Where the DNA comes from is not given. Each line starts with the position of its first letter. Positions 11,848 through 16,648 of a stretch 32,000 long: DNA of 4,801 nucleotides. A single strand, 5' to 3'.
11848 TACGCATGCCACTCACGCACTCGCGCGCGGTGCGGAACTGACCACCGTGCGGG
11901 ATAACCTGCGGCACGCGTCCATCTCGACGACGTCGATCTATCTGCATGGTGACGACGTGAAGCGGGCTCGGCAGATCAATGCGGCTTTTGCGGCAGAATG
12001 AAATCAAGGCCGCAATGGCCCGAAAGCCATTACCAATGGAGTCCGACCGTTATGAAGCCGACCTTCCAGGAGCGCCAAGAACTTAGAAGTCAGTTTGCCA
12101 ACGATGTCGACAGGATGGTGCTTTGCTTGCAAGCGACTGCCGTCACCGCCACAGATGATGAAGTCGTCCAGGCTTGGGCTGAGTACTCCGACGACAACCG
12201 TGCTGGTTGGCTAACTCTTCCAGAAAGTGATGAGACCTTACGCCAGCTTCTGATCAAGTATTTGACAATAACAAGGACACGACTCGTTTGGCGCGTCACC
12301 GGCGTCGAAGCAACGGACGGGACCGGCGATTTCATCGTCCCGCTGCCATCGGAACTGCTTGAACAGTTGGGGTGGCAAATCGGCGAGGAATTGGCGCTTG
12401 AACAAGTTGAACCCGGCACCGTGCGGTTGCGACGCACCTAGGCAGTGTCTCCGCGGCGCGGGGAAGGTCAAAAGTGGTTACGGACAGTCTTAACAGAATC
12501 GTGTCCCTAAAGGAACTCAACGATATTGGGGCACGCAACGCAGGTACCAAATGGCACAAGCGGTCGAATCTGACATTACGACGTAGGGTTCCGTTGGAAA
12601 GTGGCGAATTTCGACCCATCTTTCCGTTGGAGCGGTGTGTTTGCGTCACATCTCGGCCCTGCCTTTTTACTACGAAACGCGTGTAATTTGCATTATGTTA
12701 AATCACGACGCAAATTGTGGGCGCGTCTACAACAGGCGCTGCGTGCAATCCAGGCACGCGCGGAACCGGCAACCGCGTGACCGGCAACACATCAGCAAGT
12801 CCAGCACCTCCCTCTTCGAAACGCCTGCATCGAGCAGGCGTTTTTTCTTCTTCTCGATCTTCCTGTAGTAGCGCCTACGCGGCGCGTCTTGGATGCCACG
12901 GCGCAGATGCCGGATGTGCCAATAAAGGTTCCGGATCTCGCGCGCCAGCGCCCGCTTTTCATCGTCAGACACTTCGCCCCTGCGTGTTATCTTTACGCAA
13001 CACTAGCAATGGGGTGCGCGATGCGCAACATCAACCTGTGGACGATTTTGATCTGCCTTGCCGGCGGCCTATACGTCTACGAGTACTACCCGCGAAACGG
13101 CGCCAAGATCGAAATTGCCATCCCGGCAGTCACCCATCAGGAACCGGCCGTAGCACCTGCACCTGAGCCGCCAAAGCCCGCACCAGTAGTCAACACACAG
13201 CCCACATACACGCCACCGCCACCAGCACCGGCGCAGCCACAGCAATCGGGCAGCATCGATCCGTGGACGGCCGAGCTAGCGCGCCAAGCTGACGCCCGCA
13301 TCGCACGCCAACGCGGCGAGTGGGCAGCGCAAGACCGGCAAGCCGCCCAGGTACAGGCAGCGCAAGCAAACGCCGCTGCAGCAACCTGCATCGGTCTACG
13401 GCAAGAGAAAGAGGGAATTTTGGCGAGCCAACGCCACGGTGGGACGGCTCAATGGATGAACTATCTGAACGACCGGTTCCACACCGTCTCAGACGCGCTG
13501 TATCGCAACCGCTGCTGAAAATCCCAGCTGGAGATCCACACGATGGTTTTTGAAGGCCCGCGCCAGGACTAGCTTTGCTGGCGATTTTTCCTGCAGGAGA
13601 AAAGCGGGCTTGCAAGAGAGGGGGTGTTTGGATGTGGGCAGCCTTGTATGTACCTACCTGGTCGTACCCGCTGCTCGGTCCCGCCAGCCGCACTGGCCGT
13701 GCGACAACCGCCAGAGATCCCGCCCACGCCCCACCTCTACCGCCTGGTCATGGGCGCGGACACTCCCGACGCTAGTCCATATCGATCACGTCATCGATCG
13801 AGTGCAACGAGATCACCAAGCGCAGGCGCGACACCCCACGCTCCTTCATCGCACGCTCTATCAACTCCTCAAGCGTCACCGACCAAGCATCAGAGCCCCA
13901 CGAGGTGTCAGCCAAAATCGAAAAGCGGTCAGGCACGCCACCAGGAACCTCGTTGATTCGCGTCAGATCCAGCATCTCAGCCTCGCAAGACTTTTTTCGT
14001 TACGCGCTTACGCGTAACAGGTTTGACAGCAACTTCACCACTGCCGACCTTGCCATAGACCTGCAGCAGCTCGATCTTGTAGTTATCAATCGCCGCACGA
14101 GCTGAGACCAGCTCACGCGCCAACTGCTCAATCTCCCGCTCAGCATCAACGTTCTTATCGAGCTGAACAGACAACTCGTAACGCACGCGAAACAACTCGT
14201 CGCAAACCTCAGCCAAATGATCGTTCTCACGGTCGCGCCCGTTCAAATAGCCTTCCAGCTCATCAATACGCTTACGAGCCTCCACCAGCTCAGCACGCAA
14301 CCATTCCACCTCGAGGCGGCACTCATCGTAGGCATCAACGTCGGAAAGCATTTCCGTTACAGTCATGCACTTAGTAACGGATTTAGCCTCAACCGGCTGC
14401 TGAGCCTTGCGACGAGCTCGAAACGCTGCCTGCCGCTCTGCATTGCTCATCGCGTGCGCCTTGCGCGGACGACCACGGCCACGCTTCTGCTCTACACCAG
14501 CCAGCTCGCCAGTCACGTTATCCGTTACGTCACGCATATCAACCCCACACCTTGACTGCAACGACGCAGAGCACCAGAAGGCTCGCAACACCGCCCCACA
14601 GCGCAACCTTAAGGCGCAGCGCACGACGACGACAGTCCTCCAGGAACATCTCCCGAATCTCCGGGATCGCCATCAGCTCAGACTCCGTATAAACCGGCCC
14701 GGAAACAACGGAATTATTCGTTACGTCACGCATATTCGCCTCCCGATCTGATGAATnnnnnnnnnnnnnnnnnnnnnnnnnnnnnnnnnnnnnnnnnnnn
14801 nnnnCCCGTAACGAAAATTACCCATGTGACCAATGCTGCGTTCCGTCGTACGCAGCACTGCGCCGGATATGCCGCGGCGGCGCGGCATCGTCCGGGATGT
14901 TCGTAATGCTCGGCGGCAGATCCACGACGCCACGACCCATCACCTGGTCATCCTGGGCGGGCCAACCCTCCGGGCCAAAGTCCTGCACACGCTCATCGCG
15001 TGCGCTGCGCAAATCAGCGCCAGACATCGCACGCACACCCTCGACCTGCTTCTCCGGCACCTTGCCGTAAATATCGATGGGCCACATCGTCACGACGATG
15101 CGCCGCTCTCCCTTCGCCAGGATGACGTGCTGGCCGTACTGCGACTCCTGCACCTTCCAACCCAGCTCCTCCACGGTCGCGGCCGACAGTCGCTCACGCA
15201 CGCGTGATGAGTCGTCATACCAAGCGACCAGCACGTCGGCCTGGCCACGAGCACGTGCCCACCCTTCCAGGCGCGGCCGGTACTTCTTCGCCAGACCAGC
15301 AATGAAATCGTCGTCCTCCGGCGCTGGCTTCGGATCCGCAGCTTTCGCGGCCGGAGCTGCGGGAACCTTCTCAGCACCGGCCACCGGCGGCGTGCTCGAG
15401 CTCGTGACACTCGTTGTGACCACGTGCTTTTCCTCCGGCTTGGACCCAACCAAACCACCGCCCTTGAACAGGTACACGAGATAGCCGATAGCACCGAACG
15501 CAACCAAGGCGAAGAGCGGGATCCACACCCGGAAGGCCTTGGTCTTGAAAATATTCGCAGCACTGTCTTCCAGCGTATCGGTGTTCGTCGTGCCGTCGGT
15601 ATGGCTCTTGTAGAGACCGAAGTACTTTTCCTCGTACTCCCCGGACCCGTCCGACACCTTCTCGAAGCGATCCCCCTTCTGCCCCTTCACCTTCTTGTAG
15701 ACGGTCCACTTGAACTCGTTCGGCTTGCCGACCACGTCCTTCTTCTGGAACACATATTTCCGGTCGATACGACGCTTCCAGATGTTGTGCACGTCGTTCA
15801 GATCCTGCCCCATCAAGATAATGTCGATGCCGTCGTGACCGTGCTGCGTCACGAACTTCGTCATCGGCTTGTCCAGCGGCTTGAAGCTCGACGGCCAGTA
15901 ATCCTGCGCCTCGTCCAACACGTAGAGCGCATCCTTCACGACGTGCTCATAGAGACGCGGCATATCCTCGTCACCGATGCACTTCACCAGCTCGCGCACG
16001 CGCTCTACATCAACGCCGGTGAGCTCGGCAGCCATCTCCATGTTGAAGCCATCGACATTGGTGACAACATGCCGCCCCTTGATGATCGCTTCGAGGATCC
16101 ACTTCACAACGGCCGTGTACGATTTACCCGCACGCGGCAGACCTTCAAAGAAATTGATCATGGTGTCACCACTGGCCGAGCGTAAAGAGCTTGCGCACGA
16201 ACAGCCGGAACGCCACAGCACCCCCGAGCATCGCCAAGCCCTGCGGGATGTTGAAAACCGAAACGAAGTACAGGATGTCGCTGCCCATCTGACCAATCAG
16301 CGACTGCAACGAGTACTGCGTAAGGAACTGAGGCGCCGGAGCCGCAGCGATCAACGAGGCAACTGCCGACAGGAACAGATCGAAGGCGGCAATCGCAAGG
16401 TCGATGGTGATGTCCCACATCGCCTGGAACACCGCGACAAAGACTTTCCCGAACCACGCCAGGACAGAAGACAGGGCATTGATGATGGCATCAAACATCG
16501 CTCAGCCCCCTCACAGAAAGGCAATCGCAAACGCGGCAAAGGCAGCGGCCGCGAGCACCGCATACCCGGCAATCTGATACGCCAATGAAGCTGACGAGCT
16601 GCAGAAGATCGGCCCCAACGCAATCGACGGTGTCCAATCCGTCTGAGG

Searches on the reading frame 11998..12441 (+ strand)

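Call 51: search_protein_families(library=pfam, proteins=[window:11998-12441:+], max_evalue=0.001)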
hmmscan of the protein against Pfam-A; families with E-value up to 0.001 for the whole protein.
window:11998-12441:+ (147 aa): 1 family
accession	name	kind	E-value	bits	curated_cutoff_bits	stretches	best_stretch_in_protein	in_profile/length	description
PF04014.23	MazE_antitoxin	-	0.00011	22.5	24.7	1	110-145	6-41/48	Antidote-toxin recognition MazE, bacterial antitoxin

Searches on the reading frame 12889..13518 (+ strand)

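Call 19: search_protein_families(library=pfam, proteins=[window:12889-13518:+], max_evalue=0.01)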
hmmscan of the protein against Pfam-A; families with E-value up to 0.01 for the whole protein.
window:12889-13518:+ (209 aa): 1 family
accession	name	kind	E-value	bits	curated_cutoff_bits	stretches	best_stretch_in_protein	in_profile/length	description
PF05236.20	TAF4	-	0.0068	16.6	33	1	132-186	146-201/262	Transcription initiation factor TFIID component TAF4 family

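Call 49: search_protein_families(library=phrogs, proteins=[window:12889-13518:+], max_evalue=0.001)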
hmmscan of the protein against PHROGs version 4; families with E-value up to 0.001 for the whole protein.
window:12889-13518:+ (209 aa): 1 family
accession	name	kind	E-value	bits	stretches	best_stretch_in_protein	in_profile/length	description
phrog_21239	-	unknown function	7.1e-76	254.6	1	45-209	1-167/167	-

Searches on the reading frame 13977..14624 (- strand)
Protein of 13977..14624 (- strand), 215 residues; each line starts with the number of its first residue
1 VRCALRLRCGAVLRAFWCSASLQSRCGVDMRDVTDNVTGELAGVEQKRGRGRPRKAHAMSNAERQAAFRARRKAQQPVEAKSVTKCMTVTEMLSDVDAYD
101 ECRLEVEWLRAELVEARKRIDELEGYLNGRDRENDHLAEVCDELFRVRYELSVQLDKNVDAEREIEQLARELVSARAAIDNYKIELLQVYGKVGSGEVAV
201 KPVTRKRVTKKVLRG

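Call 19: search_protein_families(library=pfam, proteins=[window:13977-14624:-], max_evalue=0.01)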
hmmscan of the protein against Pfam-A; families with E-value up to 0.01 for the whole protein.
window:13977-14624:- (215 aa): 1 family
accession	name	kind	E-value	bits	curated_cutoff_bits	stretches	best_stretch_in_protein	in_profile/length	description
PF02178.24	AT_hook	-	0.003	17.7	17.4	0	47-57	1-11/13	AT hook motif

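Call 49: search_protein_families(library=phrogs, proteins=[window:13977-14624:-], max_evalue=0.001)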
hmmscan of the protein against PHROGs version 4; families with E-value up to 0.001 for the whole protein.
window:13977-14624:- (215 aa): 5 families
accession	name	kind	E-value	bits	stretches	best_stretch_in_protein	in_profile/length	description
phrog_9651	-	unknown function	2.5e-45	156.1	1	30-180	1-149/237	-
phrog_23279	-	unknown function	3e-44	151.8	2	30-115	1-82/164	-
phrog_10506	-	unknown function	8e-13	49.8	1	34-161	5-108/205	-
phrog_6334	-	unknown function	1.1e-08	36.6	1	30-94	1-64/93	-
phrog_5997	-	head and packaging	0.00097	20.7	0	151-211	105-158/162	terminase small subunit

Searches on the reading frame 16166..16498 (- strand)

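Call 49: search_protein_families(library=phrogs, proteins=[window:16166-16498:-], max_evalue=0.001)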
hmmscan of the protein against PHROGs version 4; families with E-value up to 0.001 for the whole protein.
window:16166-16498:- (110 aa): 3 families
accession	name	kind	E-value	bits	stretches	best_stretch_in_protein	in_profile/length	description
phrog_974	-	head and packaging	5.5e-31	108.6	1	1-110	1-107/107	minor head protein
phrog_306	-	head and packaging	2e-07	32.7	1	1-102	14-111/115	minor head protein Ace-like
phrog_1242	-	head and packaging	0.00032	21.7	0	34-102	27-84/97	minor head protein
